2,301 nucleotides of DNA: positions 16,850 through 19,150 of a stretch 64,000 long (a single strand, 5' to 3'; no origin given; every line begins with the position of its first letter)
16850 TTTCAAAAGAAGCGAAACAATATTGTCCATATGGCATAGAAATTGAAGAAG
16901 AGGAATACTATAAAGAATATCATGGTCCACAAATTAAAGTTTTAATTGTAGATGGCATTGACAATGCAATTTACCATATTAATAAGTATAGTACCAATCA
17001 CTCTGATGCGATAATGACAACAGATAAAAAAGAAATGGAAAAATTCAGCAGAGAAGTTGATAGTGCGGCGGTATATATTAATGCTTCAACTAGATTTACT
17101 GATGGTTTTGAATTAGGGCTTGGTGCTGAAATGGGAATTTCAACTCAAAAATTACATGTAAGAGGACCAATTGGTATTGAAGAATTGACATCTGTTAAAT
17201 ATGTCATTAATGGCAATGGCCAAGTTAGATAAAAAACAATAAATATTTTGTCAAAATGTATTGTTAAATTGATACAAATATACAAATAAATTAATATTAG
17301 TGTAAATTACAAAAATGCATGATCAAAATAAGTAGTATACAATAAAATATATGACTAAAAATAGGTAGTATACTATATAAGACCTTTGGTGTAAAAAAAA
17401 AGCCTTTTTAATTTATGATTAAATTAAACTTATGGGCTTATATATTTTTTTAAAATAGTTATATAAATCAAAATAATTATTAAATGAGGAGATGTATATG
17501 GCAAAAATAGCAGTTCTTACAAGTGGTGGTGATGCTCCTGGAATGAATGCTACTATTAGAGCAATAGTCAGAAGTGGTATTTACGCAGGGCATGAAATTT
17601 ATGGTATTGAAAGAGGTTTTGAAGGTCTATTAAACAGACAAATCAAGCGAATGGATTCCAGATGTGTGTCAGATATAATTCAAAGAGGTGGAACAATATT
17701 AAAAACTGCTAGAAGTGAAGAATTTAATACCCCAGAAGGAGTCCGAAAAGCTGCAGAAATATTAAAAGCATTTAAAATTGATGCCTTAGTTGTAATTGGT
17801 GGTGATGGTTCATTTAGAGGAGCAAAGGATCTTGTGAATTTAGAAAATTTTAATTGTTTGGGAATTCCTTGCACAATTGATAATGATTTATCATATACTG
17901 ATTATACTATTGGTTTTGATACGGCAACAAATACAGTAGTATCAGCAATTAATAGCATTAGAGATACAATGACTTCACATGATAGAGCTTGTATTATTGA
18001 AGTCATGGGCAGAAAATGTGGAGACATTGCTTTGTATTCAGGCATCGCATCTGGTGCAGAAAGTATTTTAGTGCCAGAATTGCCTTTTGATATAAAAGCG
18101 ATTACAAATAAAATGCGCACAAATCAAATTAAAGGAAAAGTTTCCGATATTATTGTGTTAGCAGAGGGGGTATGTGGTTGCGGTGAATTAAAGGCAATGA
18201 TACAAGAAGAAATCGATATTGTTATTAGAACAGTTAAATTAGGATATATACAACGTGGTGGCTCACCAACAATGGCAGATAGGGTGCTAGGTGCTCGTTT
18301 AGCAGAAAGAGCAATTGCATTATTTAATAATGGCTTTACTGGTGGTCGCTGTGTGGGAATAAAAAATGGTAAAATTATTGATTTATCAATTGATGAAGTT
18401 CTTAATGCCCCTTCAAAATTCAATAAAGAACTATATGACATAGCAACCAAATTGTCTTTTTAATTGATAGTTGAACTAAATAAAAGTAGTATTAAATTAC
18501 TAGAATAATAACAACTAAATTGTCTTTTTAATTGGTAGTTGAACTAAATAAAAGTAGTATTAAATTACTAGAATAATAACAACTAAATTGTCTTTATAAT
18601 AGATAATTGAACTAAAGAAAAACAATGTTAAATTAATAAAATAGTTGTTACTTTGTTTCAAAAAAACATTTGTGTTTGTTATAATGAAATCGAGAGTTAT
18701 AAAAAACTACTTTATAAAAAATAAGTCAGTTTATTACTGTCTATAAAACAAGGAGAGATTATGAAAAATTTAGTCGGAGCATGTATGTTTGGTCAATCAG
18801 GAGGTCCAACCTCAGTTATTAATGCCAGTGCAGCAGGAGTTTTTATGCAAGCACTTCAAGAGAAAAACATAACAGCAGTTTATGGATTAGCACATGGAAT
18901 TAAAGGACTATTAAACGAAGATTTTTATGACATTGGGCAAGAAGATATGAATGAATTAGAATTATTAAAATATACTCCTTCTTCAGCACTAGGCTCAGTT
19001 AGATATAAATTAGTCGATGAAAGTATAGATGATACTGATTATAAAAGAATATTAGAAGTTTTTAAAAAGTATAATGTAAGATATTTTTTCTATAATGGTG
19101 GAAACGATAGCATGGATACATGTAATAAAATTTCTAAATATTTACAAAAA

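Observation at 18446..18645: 68-bp tandem array that re-copies the pfkA C-terminus and stop codon (TKLSF-stop three times)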

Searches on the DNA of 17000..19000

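Call 69: search_rna_families(source=window, start=17000, end=19000, threshold=evalue, max_evalue=1)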
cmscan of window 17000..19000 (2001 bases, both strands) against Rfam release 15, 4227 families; matches with E-value up to 1: 1.
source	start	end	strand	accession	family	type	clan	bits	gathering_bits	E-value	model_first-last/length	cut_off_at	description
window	18393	18436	-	RF00637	mir-276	Gene; miRNA;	-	16.8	62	0.91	25-68/90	no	mir-276 microRNA precursor family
